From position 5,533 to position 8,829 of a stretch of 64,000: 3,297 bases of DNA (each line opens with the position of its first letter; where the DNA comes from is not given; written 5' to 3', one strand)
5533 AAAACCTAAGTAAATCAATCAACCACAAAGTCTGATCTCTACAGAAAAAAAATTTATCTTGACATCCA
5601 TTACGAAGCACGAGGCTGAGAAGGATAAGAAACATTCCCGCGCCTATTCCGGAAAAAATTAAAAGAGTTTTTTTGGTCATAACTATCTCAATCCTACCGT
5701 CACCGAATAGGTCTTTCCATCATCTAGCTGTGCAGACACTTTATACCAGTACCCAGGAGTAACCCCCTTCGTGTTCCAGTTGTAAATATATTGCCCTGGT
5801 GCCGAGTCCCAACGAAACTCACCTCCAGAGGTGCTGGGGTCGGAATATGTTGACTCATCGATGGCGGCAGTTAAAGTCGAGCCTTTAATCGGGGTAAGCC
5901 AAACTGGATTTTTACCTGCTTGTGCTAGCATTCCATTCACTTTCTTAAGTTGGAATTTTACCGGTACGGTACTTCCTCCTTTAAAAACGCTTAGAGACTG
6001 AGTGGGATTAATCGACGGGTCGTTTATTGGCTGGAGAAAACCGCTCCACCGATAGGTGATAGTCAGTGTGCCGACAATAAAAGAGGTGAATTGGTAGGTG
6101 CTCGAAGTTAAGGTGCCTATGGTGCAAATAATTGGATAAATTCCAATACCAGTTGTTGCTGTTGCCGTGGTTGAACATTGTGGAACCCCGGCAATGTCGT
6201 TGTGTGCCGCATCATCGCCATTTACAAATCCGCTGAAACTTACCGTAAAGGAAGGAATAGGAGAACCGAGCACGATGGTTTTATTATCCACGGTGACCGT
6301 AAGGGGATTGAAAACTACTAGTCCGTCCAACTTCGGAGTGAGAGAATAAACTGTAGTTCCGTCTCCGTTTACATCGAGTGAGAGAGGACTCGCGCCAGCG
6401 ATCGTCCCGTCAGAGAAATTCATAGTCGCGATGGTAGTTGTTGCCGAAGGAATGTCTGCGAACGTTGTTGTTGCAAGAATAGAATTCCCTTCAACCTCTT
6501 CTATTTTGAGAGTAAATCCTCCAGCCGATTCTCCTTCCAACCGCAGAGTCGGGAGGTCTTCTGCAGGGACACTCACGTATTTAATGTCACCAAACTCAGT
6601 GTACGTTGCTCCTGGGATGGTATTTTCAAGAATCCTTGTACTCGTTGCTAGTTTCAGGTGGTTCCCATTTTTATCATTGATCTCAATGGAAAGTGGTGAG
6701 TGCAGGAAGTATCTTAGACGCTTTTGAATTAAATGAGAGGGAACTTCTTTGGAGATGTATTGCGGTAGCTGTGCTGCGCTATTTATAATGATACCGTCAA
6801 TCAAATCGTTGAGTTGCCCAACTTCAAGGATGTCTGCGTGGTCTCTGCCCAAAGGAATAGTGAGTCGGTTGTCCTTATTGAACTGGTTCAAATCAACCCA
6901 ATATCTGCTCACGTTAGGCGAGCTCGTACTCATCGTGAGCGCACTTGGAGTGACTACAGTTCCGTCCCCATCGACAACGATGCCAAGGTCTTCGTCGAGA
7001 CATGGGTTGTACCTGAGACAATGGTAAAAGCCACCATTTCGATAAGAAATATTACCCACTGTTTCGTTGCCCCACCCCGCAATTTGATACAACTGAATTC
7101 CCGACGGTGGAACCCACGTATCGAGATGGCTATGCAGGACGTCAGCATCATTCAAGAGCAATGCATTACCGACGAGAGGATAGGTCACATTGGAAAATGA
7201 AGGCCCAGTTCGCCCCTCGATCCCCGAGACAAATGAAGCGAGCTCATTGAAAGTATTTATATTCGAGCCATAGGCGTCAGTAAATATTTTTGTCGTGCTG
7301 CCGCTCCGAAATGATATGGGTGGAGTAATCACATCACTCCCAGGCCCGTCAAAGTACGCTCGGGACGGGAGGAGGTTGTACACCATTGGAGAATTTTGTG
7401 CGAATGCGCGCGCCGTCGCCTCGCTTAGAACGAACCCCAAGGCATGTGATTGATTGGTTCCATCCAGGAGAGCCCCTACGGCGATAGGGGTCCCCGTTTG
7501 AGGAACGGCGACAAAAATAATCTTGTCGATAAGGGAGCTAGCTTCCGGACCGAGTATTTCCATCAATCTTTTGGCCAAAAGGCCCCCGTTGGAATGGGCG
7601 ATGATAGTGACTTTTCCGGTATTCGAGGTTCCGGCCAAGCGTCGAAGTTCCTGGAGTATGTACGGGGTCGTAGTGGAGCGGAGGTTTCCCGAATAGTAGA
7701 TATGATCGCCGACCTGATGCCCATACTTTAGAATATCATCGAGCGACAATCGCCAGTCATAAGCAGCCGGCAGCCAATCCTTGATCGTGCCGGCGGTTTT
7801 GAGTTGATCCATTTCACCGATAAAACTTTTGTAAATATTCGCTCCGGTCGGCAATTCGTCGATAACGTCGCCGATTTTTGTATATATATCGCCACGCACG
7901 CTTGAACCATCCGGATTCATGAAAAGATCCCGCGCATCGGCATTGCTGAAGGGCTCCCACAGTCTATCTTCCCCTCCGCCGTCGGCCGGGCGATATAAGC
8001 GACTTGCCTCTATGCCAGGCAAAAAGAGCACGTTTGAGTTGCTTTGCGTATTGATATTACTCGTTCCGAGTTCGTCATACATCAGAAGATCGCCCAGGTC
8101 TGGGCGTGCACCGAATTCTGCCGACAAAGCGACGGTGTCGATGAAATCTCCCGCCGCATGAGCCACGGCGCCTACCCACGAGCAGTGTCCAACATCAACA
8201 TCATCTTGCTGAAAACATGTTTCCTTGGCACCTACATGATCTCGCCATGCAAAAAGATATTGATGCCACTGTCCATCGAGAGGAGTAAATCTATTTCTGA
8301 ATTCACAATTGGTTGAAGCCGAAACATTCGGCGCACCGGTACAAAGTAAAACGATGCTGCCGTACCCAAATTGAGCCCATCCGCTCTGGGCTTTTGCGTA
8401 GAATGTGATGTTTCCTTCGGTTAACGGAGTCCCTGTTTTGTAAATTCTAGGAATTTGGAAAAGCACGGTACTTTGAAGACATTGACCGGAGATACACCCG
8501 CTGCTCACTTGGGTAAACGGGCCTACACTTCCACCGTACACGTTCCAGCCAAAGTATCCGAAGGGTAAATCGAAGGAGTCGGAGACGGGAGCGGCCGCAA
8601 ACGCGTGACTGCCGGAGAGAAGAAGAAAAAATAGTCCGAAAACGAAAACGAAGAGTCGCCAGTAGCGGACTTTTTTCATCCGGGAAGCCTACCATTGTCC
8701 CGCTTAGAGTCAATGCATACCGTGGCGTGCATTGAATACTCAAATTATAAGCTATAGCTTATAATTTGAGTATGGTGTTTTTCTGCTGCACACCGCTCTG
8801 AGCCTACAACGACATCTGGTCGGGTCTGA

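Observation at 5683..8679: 998-aa secreted LCAT/PDAT-like phospholipase-acyltransferase embedded in the T4SS-like operon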

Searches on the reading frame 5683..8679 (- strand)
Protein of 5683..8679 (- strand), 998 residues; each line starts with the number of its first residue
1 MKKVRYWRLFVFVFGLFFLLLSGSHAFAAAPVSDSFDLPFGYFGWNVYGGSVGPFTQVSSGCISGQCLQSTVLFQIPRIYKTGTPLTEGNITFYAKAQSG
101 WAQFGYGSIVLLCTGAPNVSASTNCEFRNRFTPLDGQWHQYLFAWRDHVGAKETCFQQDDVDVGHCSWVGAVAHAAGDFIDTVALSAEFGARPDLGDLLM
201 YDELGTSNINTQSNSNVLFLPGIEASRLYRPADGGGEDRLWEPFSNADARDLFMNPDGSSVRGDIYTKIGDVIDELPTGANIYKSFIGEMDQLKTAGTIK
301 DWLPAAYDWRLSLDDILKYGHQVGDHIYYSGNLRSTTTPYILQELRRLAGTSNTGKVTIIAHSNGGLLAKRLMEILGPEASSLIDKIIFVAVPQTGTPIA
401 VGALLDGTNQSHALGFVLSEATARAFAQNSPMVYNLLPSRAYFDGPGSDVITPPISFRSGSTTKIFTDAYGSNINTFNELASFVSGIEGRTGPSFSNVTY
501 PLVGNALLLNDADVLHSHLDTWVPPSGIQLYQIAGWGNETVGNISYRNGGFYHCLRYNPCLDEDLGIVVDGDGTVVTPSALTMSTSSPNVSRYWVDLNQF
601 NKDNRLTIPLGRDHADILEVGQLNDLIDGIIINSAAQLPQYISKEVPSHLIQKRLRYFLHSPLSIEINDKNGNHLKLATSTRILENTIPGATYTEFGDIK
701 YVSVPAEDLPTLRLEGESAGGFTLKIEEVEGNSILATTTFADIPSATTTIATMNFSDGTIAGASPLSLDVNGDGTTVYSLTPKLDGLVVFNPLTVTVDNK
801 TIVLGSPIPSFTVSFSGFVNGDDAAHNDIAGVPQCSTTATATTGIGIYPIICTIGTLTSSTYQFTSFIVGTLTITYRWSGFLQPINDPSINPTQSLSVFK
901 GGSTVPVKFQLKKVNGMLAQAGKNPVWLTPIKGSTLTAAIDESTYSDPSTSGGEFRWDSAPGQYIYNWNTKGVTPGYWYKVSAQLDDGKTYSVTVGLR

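Call 6: search_protein_families(library=pfam, proteins=[window:5683-8679:-], max_evalue=1)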
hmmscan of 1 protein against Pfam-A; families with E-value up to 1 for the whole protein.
window:5683-8679:- (998 aa): 5 families
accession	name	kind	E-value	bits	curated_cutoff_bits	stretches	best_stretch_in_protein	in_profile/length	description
PF18676.6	MBG_2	-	2.1e-15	57.5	25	1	793-873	1-72/72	MBG domain (YGX type)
PF02450.21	LCAT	-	2.5e-12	47.2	21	1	285-617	68-388/392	Lecithin:cholesterol acyltransferase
PF24096.1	DUF7379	-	4e-06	27.4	33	1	350-400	65-118/191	Domain of unknown function (DUF7379)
PF07819.20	PGAP1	-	0.005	17.1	24.3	1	348-401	84-136/233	PGAP1-like alpha/beta domain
PF05990.18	DUF900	-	0.06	13.2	20.5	1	343-390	82-133/232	Alpha/beta hydrolase of unknown function (DUF900)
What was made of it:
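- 5683..8679 (-): LCAT/LPLA2-like exported hydrolase gene (998 aa plus TAG stop). Pfam LCAT 47 bits against a cut-off of 21 (call 6).
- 6838..6840 (-): Codon of His614, the predicted catalytic base. The Pfam LCAT match ends at aa 617 (call 6).
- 6061..6303 (-): MBG_2 surface-protein domain, aa 793-873. PF18676, E = 2.1e-15 (call 6).
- On LCAT/LPLA2/PDAT family (Pfam PF02450): 47.2 bits against a cut-off of 21, E = 2.5e-12, model positions 68-388 of 392 (call 6).
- Checked: Pfam LCAT PF02450 scores E = 2.5e-12 and 47.2 bits against a gathering cut-off of 21, over aa 285-617 (call 6).
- Pfam LCAT above its gathering score (call 6).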

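Call 8: search_protein_families(library=ncbifam, proteins=[window:5683-8679:-], max_evalue=0.01)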
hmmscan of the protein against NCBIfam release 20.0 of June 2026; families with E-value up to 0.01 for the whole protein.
window:5683-8679:- (998 aa): 1 family
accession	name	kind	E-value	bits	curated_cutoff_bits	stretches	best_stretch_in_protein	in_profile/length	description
NF038114.1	rightmost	domain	4.3e-28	97.9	35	1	879-998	1-113/113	PxKF domain-containing protein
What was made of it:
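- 5686..6045 (-): PxKF 'rightmost' C-terminal domain, aa 879-998. NF038114, E = 4.3e-28 (call 8).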

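Call 9: search_solved_structures(query=window:5683-8679:-, max_evalue=1, show_alignments=3)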
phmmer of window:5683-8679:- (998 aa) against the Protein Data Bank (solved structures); distinct sequences matched with E-value up to 1: 2.
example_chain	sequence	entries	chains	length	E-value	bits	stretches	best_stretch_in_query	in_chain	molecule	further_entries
7x2p_A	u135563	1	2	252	0.014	16.3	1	339-404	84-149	Putative lipase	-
5a62_A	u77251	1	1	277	0.16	12.7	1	324-370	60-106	PUTATIVE ALPHA/BETA HYDROLASE FOLD PROTEIN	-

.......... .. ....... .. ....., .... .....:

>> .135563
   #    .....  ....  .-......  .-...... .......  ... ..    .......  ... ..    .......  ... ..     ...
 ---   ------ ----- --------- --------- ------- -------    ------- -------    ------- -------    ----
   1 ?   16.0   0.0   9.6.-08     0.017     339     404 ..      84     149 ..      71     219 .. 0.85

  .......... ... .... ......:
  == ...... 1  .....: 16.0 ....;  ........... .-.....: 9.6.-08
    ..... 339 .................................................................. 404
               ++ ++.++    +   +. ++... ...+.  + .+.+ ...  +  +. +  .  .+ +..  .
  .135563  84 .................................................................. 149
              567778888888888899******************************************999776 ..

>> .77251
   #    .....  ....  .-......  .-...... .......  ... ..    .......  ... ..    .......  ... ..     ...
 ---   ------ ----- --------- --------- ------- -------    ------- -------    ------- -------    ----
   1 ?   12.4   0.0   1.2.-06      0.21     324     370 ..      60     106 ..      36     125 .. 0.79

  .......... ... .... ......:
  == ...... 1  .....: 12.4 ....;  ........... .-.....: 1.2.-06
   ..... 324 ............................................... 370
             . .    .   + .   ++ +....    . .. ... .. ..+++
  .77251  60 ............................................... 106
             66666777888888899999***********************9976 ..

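Call 10: find_homologous_proteins(query=window:5683-8679:-, max_evalue=0.001)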
Query window:5683-8679:- (998 aa): 1386 proteins with E <= 0.001 among 8000 candidates; the best 120 are listed.
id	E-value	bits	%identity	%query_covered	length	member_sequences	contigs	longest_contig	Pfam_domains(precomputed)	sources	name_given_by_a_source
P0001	0.0e+0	2303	100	100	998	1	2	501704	PF02450.22,PF18676.7,PF24096.3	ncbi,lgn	-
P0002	1.1e-259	882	55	79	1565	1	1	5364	PF13229.13,PF02450.22,PF18676.7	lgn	-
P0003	5.8e-239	814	49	79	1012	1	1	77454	PF02450.22,PF18676.7,PF24096.3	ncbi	-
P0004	3.7e-234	798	50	79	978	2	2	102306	PF02450.22,PF18676.7,PF24096.3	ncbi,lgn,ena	-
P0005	1.6e-227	776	50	79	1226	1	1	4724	PF13229.13,PF02450.22,PF18676.7,PF24096.3,PF05048.20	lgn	-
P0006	2.6e-227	775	53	58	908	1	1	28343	PF02450.22,PF24096.3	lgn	-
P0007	6.7e-227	774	50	79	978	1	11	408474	PF02450.22,PF18676.7,PF24096.3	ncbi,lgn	-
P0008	9.9e-226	770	49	79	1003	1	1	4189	PF02450.22,PF18676.7,PF24096.3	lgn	-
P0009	7.4e-225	767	48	80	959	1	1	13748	PF02450.22,PF18676.7,PF24096.3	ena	-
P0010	1.1e-224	767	51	79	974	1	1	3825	PF02450.22,PF18676.7,PF07819.20,PF24096.3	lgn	-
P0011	5.2e-220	751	49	79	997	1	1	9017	PF02450.22,PF18676.7,PF24096.3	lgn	-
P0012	1.1e-217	743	48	79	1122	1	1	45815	PF02450.22,PF18676.7,PF24096.3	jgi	jgi:pimeloyl-ACP methyl ester carboxylesterase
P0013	2.8e-216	739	49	79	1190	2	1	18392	PF13229.13,PF02450.22,PF18676.7,PF24096.3,PF05048.20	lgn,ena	-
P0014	3.5e-215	735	48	79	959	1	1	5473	PF18676.7,PF24096.3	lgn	-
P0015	2.4e-214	732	48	79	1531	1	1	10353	PF02450.22,PF18676.7,PF24096.3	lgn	-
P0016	3.1e-214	732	47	79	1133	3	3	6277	PF02450.22,PF18676.7,PF24096.3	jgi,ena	-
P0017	4.9e-213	728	49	75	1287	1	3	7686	PF02450.22,PF18676.7,PF24096.3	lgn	-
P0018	1.5e-212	726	47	79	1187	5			PF02450.22,PF18676.7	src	-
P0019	2.0e-211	723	49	79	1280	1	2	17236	PF02450.22,PF18676.7,PF24096.3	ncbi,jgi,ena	-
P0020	2.1e-211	723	46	79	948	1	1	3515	PF02450.22,PF18676.7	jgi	jgi:hypothetical protein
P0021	4.5e-211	721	48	79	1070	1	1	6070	PF02450.22,PF18676.7,PF24096.3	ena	-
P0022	1.3e-210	720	49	79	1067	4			PF02450.22,PF18676.7,PF24096.3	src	-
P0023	1.4e-210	720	48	78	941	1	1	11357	PF02450.22,PF18676.7,PF24096.3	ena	-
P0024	4.9e-210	718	48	79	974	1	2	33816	PF02450.22,PF18676.7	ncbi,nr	ncbi:PxKF domain-containing protein [Candidatus Kaiserbacteria bacterium]|nr:PxKF domain-containing 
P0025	1.7e-209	716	47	81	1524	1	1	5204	PF02450.22,PF18676.7,PF24096.3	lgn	-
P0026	2.4e-209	716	52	58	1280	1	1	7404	PF02450.22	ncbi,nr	ncbi:MAG: PxKF domain-containing protein [bacterium]|nr:PxKF domain-containing protein [bacterium]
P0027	6.8e-208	711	46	79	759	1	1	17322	PF02450.22,PF24096.3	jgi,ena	-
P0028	3.6e-207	709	48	78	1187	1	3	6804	PF02450.22,PF18676.7,PF24096.3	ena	-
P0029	1.2e-206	707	47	79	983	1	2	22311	PF02450.22,PF18676.7,PF24096.3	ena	-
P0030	1.7e-206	706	46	79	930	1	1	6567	PF02450.22,PF18676.7,PF24096.3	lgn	-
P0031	1.0e-205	704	46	79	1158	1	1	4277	PF02450.22,PF18676.7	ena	-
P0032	3.7e-205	702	47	76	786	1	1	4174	PF02450.22,PF18676.7,PF24096.3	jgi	jgi:pimeloyl-ACP methyl ester carboxylesterase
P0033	3.6e-204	699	48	61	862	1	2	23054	PF02450.22,PF24096.3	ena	-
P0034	1.5e-203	697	46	79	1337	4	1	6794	PF02450.22,PF18676.7,PF24096.3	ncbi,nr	ncbi:MAG TPA: hypothetical protein DIS62_06060 [Candidatus Kerfeldbacteria bacterium]|nr:hypothetica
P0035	3.1e-202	692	43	76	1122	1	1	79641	PF02450.22,PF24096.3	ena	-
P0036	3.2e-200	686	45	79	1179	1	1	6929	PF18676.7,PF26550.2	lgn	-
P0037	6.8e-198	678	45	79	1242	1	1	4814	PF02450.22,PF18676.7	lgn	-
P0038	1.9e-196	673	46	79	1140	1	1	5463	PF02450.22,PF18676.7,PF24096.3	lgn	-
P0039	4.6e-196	672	44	78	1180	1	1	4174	PF13229.13,PF02450.22,PF18676.7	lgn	-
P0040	2.5e-195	669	46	79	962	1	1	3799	PF02450.22,PF18676.7,PF24096.3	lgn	-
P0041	2.7e-192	659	45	79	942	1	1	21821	PF02450.22,PF18676.7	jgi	jgi:pimeloyl-ACP methyl ester carboxylesterase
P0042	6.8e-191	655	44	78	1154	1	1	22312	PF02450.22,PF18676.7,PF24096.3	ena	-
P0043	2.2e-190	653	45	78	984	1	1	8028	PF02450.22,PF18676.7,PF24096.3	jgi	-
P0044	5.2e-189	648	44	79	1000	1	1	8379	PF02450.22,PF18676.7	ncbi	-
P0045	1.5e-187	644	48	58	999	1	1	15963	PF02450.22,PF24096.3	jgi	-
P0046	4.8e-186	639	44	79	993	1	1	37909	PF02450.22,PF18676.7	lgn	-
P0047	1.1e-185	637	44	79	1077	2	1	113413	PF02450.22,PF18676.7,PF24096.3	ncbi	ncbi:MAG: PxKF domain-containing protein [Patescibacteria group bacterium]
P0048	7.7e-185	635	44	79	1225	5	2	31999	PF02450.22,PF18676.7,PF24096.3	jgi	jgi:pimeloyl-ACP methyl ester carboxylesterase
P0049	8.3e-184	631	44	79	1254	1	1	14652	PF02450.22,PF18676.7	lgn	-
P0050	9.3e-183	628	44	79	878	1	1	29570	PF02450.22,PF24096.3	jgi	-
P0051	2.4e-182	626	47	72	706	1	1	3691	PF02450.22,PF18676.7,PF24096.3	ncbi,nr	ncbi:MAG: PxKF domain-containing protein, partial [bacterium]|nr:PxKF domain-containing protein [bac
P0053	8.7e-179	615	42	79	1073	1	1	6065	PF16410.11,PF02450.22,PF18676.7,PF24096.3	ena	-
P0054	4.8e-178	612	46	58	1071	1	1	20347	PF02450.22,PF26550.2,PF24096.3,PF07676.19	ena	-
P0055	5.2e-178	612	42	79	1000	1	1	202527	PF02450.22,PF18676.7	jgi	-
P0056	1.2e-177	611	44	79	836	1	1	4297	PF02450.22,PF18676.7,PF24096.3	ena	-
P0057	2.1e-177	610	46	58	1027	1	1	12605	PF02450.22,PF24096.3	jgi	jgi:hypothetical protein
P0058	5.9e-177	609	40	80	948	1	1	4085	PF02450.22,PF24096.3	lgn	-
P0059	1.0e-175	604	42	82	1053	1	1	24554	PF02450.22,PF18676.7,PF24096.3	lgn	-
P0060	3.3e-175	603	37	100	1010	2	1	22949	PF02450.22,PF18676.7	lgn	-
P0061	3.3e-175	603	44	78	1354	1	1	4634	PF13229.13,PF02450.22,PF18676.7,PF00561.27,PF05048.20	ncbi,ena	-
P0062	3.5e-175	603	44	62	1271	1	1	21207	PF02450.22,PF24096.3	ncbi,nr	ncbi:MAG: PxKF domain-containing protein [bacterium]|nr:PxKF domain-containing protein [bacterium]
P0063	6.1e-173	595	52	58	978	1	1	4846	PF02450.22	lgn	-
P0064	6.5e-173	595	41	66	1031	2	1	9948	PF02450.22,PF24096.3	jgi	jgi:pimeloyl-ACP methyl ester carboxylesterase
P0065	1.9e-171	590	42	79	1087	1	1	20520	PF02450.22,PF18676.7,PF05990.19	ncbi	ncbi:MAG: PxKF domain-containing protein [Candidatus Paceibacterota bacterium]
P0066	2.2e-171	590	52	58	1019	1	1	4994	PF02450.22,PF24096.3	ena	-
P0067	6.3e-171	589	41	78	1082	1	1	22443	PF12697.14,PF02450.22,PF18676.7,PF16403.12,PF07819.20,PF24096.3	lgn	-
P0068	1.3e-170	588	48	65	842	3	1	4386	PF02450.22,PF18676.7,PF24096.3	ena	-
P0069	2.0e-170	587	49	61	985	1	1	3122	PF02450.22,PF24096.3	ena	-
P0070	8.3e-170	585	51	58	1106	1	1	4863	PF02450.22,PF24096.3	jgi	jgi:pimeloyl-ACP methyl ester carboxylesterase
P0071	1.3e-169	584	51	58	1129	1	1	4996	PF02450.22,PF24096.3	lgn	-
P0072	2.8e-169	583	40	79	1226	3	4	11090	PF13229.13,PF02450.22,PF24096.3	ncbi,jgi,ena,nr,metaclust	ncbi:MAG: hypothetical protein A3C13_04525 [Candidatus Lloydbacteria bacterium RIFCSPHIGHO2_02_FULL_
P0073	4.1e-167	576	49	58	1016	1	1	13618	PF02450.22,PF24096.3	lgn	-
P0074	1.5e-163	564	50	58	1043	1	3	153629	PF02450.22,PF24096.3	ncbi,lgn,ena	-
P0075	1.8e-163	564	51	58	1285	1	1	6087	PF13229.13,PF02450.22,PF13290.14,PF24096.3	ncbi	ncbi:MAG: chitobiase/beta-hexosaminidase C-terminal domain-containing protein, partial [Candidatus M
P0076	2.0e-163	564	49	58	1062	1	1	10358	PF02450.22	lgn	-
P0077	7.4e-163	562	50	58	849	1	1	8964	PF02450.22,PF24096.3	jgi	jgi:pimeloyl-ACP methyl ester carboxylesterase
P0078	1.2e-162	561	38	79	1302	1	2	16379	PF02450.22,PF24096.3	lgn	-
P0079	3.0e-162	560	49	58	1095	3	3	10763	PF02450.22,PF24096.3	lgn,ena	-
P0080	5.4e-162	559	44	69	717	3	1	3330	PF02450.22,PF18676.7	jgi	jgi:pimeloyl-ACP methyl ester carboxylesterase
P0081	1.6e-161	557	50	58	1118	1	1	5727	PF02450.22,PF28492.1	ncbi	-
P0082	3.6e-161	556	50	58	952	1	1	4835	PF02450.22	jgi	-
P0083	4.3e-161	556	49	58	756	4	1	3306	PF02450.22,PF24096.3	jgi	jgi:pimeloyl-ACP methyl ester carboxylesterase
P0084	1.0e-160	555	41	79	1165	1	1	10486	PF02450.22,PF18676.7,PF07819.20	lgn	-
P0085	1.3e-160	554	49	59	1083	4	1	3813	PF02450.22,PF24096.3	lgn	-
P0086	1.5e-159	551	49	58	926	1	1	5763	PF02450.22,PF24096.3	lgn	-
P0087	3.3e-159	550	49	58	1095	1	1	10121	PF02450.22,PF24096.3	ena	-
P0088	3.9e-159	549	50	58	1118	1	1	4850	PF13229.13,PF02450.22,PF24096.3,PF05048.20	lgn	-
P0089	4.3e-159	549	50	58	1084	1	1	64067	PF02450.22,PF24096.3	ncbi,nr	ncbi:hypothetical protein HZC00_01305 [Candidatus Kaiserbacteria bacterium]|nr:hypothetical protein 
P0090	4.9e-159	549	46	67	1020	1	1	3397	PF02450.22,PF24096.3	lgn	-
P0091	8.7e-159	548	49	58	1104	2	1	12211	PF02450.22,PF05048.20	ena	-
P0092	1.2e-158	548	50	58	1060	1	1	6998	PF13229.13,PF02450.22,PF24096.3,PF05048.20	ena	-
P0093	2.2e-158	547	49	60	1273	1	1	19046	PF13229.13,PF02450.22,PF28492.1,PF24096.3,PF05048.20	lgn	-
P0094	5.0e-158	546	51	57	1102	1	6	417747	PF02450.22,PF24096.3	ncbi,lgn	-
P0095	5.5e-158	546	49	57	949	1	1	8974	PF02450.22,PF24096.3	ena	-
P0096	6.8e-158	545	49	58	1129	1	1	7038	PF02450.22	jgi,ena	-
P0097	7.0e-158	545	51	56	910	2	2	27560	PF02450.22,PF24096.3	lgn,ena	-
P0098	7.7e-158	545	48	64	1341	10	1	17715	PF02450.22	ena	-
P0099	2.2e-157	544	47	58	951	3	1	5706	PF02450.22,PF24096.3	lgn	-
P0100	4.2e-157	543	48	58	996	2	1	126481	PF02450.22,PF16403.12,PF24096.3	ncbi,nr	ncbi:MAG: DUF5011 domain-containing protein [Candidatus Pacebacteria bacterium]|nr:DUF5011 domain-co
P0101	1.1e-156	541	49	58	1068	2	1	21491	PF02450.22,PF24096.3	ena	-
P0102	2.0e-156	541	50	58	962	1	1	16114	PF02450.22,PF24517.3,PF24096.3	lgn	-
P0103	2.2e-156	540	48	61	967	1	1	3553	PF02450.22,PF24096.3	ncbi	ncbi:MAG: Acetyltransferases and hydrolases with the alpha/beta hydrolase fold protein, partial [Par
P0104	3.7e-156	540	49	58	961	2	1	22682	PF02450.22,PF24096.3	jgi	-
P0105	5.0e-156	539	41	58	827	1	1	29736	PF02450.22,PF24096.3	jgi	jgi:hypothetical protein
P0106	8.6e-156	538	51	57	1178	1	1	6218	PF02450.22,PF24096.3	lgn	-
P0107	8.7e-156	538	49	57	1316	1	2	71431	PF02450.22,PF24096.3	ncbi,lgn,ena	ncbi:MAG: hypothetical protein AAB547_00640 [Patescibacteria group bacterium]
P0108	3.1e-155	537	49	58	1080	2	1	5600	PF02450.22,PF24096.3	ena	-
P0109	5.7e-155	536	49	59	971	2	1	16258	PF02450.22,PF24096.3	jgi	-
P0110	8.1e-155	535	46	62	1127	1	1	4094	PF02450.22,PF24096.3,PF19077.7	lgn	-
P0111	9.5e-155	535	50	57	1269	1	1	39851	PF02450.22,PF24096.3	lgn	-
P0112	5.6e-154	532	46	63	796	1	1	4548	PF02450.22,PF24096.3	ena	-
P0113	5.8e-154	532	46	62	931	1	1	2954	PF02450.22,PF24096.3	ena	-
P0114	6.2e-154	532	50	58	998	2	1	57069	PF02450.22,PF24096.3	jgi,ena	-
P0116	2.5e-153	530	48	58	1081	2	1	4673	PF02450.22,PF24096.3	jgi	jgi:pimeloyl-ACP methyl ester carboxylesterase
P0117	2.7e-153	530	49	59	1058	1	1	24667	PF02450.22,PF24096.3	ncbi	-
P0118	3.1e-153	530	49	59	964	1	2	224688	PF02450.22,PF24517.3,PF24096.3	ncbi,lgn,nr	ncbi:MAG: DNRLRE domain-containing protein [bacterium]|nr:DNRLRE domain-containing protein [bacteriu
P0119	3.6e-153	530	48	58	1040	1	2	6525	PF02450.22,PF24096.3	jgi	-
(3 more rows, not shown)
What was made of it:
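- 5683..8679 (-): More than 1,386 homologues (call 10).
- On LCAT/LPLA2/PDAT family (Pfam PF02450): PF02450 is precomputed for most of the 120 homologues listed (call 10).
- JGI auto-annotation calls homologues 'pimeloyl-ACP methyl ester carboxylesterase' (call 10).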
